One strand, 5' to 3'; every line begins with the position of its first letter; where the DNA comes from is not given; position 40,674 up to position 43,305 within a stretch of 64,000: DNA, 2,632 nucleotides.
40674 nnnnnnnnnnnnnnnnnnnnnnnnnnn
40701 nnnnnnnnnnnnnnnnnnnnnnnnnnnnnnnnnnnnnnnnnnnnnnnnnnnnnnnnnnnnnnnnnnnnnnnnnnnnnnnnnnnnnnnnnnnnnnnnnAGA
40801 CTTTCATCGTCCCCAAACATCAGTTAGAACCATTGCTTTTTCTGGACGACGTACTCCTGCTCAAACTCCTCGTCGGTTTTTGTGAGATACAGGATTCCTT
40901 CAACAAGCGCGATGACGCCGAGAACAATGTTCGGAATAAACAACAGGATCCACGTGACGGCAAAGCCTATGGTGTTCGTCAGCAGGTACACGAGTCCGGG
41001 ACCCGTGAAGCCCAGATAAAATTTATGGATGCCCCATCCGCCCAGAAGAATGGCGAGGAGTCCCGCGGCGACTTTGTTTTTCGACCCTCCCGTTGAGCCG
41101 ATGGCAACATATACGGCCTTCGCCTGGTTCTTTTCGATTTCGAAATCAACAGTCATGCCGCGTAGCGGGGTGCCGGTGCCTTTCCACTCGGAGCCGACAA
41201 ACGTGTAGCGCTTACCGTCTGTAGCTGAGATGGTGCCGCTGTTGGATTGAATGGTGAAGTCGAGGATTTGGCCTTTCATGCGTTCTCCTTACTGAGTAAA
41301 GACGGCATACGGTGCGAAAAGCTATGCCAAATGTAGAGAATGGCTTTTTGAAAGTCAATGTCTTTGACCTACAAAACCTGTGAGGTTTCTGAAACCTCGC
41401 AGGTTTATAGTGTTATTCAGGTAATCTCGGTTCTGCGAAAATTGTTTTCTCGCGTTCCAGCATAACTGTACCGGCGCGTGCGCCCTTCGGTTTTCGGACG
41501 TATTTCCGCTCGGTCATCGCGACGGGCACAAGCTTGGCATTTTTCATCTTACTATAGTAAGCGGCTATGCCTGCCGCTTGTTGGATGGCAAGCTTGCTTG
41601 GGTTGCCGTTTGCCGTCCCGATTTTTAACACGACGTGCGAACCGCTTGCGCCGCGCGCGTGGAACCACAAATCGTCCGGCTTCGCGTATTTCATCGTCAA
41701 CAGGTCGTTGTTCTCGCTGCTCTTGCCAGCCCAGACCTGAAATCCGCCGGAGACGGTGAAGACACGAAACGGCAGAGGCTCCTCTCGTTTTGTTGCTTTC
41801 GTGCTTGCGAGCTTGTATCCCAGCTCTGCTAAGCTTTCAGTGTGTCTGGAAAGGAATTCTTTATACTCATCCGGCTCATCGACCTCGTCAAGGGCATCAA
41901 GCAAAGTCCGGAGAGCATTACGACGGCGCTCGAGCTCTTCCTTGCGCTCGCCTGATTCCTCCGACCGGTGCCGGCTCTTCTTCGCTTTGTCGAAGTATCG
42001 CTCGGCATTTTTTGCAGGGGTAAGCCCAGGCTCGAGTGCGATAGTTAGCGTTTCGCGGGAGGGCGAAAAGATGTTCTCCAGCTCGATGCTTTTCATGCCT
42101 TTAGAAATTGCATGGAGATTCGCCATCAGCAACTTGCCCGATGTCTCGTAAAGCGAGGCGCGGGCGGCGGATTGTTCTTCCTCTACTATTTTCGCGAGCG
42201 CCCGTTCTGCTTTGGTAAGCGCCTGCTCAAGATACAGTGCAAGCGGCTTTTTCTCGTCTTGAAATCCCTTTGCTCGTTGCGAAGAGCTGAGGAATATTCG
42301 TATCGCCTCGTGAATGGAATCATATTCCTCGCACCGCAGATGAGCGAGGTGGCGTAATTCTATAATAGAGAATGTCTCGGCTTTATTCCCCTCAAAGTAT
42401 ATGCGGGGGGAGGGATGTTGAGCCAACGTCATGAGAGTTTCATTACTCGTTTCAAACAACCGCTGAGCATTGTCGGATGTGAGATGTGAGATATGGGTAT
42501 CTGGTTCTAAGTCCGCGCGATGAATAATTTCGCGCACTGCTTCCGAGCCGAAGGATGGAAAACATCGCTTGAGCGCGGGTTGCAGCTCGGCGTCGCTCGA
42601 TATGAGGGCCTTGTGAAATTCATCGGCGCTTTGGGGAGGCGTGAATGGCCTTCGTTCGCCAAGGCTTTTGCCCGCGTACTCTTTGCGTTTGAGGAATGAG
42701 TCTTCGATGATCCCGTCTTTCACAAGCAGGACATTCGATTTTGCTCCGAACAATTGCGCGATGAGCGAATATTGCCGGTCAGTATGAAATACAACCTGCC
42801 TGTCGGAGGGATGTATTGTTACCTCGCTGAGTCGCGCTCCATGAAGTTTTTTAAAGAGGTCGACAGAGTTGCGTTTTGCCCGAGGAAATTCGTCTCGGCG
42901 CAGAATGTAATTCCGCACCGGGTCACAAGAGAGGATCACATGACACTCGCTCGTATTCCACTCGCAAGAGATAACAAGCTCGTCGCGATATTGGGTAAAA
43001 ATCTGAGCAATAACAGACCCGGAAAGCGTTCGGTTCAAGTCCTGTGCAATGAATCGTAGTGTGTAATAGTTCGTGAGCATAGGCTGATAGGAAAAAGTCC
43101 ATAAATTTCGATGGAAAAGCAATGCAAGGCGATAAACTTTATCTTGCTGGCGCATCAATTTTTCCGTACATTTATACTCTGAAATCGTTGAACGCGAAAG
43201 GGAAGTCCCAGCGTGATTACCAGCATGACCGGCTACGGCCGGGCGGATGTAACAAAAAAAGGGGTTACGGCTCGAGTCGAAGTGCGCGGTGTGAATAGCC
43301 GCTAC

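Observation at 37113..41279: Same-strand cluster of six small envelope proteins (TM2, lipoprotein, secreted, RDD, DUF4190, OMP) with an AT-rich, probably acquired core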

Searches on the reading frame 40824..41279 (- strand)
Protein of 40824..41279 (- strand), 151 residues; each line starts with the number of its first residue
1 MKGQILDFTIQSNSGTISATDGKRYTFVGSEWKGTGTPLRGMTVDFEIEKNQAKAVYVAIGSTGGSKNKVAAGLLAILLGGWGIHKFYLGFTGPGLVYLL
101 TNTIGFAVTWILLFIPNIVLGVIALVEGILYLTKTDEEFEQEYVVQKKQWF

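Call 3: search_protein_families(library=pfam, proteins=[window:40824-41279:-], max_evalue=0.1)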
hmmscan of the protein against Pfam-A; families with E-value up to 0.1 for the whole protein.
window:40824-41279:- (151 aa): 1 family
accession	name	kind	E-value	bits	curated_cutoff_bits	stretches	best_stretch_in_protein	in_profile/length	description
PF05154.21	TM2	-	7e-12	45.8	27.9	1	66-112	2-48/51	TM2 domain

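Call 7: search_protein_families(library=ncbifam, proteins=[window:40824-41279:-], max_evalue=0.1)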
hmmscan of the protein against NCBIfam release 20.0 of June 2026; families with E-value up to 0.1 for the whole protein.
window:40824-41279:- (151 aa): 1 family
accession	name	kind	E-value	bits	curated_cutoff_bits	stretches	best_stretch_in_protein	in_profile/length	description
NF040963.1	MamI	equivalog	0.057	13.3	80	0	69-138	3-58/69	magnetosome protein MamI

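Call 24: find_homologous_proteins(query=window:40824-41279:-, max_evalue=0.001)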
Query window:40824-41279:- (151 aa): 1485 proteins with E <= 0.001 among 1681 candidates; the best 120 are listed.
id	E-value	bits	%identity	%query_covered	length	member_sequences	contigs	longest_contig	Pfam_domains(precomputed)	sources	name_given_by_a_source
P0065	1.3e-86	306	92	100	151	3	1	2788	PF05154.22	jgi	jgi:TM2 domain-containing membrane protein YozV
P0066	5.2e-81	288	84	100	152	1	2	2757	PF05154.22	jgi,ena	-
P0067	4.9e-78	278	81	100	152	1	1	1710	PF05154.22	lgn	-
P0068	5.8e-78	278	82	100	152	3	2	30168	PF05154.22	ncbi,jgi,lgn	-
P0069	7.4e-78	278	82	100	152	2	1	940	PF05154.22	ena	-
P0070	3.4e-77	275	81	100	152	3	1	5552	PF05154.22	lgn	-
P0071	9.4e-77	274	81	100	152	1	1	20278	PF05154.22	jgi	jgi:TM2 domain-containing membrane protein YozV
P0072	1.4e-76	273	82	100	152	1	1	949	PF05154.22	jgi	-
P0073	1.7e-75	270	79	100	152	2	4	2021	PF05154.22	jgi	-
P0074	1.9e-75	270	82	100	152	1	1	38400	PF05154.22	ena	-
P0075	5.1e-75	268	79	100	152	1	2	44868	PF05154.22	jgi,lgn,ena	-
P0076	5.4e-75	268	80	100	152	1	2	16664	PF05154.22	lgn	-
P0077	6.8e-75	268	78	100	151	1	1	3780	PF05154.22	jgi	jgi:TM2 domain-containing membrane protein YozV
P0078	6.6e-74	265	77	100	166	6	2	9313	PF05154.22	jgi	jgi:TM2 domain-containing membrane protein YozV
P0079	9.9e-74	264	77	100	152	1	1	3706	PF05154.22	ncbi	-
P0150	2.1e-68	247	74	100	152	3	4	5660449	PF05154.22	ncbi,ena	-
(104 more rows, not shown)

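Call 25: find_encoding_contigs(protein=P0068, flank=8000, max_places=3)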
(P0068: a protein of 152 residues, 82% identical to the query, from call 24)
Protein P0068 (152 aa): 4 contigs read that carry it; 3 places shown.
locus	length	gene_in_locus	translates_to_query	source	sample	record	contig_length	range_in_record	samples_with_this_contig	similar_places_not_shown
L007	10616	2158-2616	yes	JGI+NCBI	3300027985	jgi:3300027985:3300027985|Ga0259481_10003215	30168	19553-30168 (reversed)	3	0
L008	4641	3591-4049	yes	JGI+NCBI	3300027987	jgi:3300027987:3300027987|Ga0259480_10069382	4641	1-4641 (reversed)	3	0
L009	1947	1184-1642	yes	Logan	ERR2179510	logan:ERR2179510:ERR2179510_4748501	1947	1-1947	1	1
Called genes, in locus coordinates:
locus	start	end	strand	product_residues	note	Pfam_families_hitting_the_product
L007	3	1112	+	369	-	?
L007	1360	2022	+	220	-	PF04191:PEMT (weak)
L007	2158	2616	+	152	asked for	PF05154:TM2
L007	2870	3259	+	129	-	PF14534:DUF4440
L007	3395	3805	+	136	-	PF01022:HTH_5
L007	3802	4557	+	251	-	PF06325:PrmA (weak), PF01135:PCMT, PF13489:Methyltransf_23, PF01209:Ubie_methyltran, PF13649:Methyltransf_25, PF13847:Methyltransf_31, PF08241:Methyltransf_11, PF08242:Methyltransf_12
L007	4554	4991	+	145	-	PF13480:Acetyltransf_6 (faint), PF13673:Acetyltransf_10, PF00583:Acetyltransf_1, PF13508:Acetyltransf_7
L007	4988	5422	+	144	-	PF01451:LMWPc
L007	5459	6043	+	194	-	PF03352:Adenine_glyco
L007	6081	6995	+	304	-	PF00892:EamA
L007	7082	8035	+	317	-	PF01545:Cation_efflux, PF16916:ZT_dimer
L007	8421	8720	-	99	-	PF12732:YtxH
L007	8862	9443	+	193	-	PF04542:Sigma70_r2, PF08281:Sigma70_r4_2, PF04545:Sigma70_r4 (weak)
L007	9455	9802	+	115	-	-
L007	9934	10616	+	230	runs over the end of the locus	PF01346:FKBP_N, PF00254:FKBP_C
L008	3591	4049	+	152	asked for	PF05154:TM2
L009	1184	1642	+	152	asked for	PF05154:TM2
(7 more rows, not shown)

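Call 26: find_encoding_contigs(protein=P0074, flank=8000, max_places=3)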
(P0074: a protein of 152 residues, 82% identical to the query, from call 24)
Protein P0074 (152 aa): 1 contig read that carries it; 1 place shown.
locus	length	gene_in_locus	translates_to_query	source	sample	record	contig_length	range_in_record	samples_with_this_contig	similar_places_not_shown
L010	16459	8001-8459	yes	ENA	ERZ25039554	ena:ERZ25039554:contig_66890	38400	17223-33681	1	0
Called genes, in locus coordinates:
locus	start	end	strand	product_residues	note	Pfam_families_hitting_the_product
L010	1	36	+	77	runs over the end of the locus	-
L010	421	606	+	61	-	-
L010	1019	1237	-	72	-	-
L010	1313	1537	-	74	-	-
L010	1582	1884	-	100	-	-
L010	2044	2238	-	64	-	-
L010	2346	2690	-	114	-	-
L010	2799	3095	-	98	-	PF16653:Sacchrp_dh_C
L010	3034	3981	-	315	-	PF03435:Sacchrp_dh_NADP, PF16653:Sacchrp_dh_C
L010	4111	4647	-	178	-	PF12844:HTH_19, PF13560:HTH_31 (weak), PF01381:HTH_3, PF07883:Cupin_2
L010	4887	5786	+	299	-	PF17760:UvrA_inter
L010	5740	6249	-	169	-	-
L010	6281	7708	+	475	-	PF00005:ABC_tran (faint), PF02463:SMC_N (faint), PF13304:AAA_21 (faint)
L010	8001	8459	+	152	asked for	PF05154:TM2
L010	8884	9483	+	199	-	PF10646:Germane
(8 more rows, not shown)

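Call 27: find_encoding_contigs(protein=P0150, flank=8000, max_places=3)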
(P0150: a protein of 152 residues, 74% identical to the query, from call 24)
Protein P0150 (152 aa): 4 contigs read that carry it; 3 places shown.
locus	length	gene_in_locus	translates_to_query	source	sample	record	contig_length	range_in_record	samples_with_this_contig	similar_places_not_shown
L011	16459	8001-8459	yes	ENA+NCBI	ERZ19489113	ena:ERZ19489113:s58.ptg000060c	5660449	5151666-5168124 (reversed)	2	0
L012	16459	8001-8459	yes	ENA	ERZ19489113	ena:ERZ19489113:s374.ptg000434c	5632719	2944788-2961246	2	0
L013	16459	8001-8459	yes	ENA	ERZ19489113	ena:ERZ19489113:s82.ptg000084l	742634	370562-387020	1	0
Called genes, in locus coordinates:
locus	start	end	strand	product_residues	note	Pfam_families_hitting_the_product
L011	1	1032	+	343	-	PF00586:AIRS, PF02769:AIRS_C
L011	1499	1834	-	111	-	PF00472:RF-1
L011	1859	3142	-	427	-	PF13509:S1_2 (faint), PF21710:Spt6_S1 (faint), PF00575:S1, PF23459:S1_RRP5 (weak), PF00575:S1, PF23459:S1_RRP5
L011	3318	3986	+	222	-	PF13505:OMP_b-brl (weak)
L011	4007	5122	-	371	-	PF04107:GCS2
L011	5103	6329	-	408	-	PF01546:Peptidase_M20, PF07687:M20_dimer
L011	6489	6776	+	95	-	-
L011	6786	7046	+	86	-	PF12732:YtxH (weak)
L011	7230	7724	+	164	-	PF00588:SpoU_methylase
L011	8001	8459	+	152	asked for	PF05154:TM2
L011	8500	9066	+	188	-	-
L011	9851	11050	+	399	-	PF25168:Beta-prop_WDR36-Utp21_2nd (faint), PF25174:Beta-prop_THOC3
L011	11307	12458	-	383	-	PF00036:EF-hand_1 (faint), PF00404:Dockerin_1 (weak)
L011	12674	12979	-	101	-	-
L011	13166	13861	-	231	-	PF00117:GATase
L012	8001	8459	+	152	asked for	PF05154:TM2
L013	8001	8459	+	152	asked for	PF05154:TM2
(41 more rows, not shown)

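Call 59: search_solved_structures(query=window:40824-41279:-, max_evalue=1)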
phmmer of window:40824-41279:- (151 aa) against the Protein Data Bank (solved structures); distinct sequences matched with E-value up to 1: 1.
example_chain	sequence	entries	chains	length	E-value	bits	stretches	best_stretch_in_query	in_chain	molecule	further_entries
8h1i_B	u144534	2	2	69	0.24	14.5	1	1-54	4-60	Cold shock-like protein CspC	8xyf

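Call 61: search_protein_families(library=phrogs, proteins=[window:40824-41279:-], max_evalue=0.01)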
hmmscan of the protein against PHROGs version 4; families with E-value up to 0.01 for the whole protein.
window:40824-41279:- (151 aa): 7 families
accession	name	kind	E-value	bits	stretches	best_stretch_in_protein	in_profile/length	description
phrog_10680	-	unknown function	5.1e-15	56.8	1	66-145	75-141/144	-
phrog_33436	-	unknown function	5.4e-15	56.6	1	67-146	2-74/117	-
phrog_10292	-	unknown function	2.2e-14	54.6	1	63-144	31-114/136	-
phrog_21924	-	unknown function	9e-06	26.9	1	66-133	52-120/132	-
phrog_8793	-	unknown function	0.0003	22.2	1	67-116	2-52/81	-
phrog_10772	-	unknown function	0.0028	18.8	1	69-104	4-41/82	-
phrog_27357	-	unknown function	0.0062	17.9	1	65-101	33-69/112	-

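Call 82: search_protein_families(library=padloc, proteins=[window:40824-41279:-], max_evalue=0.01)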
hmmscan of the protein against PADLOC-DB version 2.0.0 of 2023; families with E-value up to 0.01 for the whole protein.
window:40824-41279:- (151 aa): 0 families

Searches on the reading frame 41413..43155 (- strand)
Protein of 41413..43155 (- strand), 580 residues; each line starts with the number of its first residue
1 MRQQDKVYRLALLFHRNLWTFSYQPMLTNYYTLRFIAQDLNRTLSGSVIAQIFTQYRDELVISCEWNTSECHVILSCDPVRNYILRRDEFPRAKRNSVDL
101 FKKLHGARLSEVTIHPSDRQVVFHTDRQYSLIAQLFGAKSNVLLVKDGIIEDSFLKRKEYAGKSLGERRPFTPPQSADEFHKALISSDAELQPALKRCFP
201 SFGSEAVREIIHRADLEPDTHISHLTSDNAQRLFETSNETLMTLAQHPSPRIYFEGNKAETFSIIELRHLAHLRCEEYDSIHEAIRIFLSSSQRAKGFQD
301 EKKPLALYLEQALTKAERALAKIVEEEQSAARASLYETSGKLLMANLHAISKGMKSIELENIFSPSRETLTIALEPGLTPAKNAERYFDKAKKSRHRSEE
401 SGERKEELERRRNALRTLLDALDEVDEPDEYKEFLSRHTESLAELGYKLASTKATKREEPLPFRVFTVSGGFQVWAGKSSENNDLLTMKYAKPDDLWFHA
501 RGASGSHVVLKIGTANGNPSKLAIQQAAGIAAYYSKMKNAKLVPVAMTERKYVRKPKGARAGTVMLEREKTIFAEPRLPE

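Call 3: search_protein_families(library=pfam, proteins=[window:41413-43137:-], max_evalue=0.1)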
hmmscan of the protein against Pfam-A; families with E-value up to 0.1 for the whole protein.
window:41413-43137:- (574 aa): 3 families
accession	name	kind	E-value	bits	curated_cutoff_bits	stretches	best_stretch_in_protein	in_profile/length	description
PF05833.16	NFACT_N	-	2.4e-58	198.5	31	1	25-446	3-447/456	NFACT N-terminal and middle domains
PF05670.18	NFACT-R_1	-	2.2e-13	51.1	29.8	1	457-560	2-110/112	NFACT protein RNA binding domain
PF18297.6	NFACT-R_2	-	4.9e-06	27.1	26.9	1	458-545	2-83/104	NFACT protein RNA binding domain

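Call 8: find_related_loci(query=window:41413-43155:-, collection=genome_contigs, flank=10000)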
Query window:41413-43155:- (580 aa) in genome_contigs; peptide patterns used: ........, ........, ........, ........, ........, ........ (x = any residue, [..] = any of these).
63 stretches matched a pattern; 2 encode a relative of the query (tblastn E <= 1e-3); 2 distinct loci.
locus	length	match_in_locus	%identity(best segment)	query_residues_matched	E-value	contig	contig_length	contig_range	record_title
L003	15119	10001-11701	43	26-579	2e-126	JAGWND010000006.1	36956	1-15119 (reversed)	MAG: Bacteroidota bacterium isolate REEB223 contig-150_1694, whole genome shotgun sequence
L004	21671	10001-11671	40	26-579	5e-119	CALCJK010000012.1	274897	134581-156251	MAG: uncultured bacterium isolate H1_Bin_METABAT__173_sub_1 genome assembly, contig: c_000000123616, whole genome shotgu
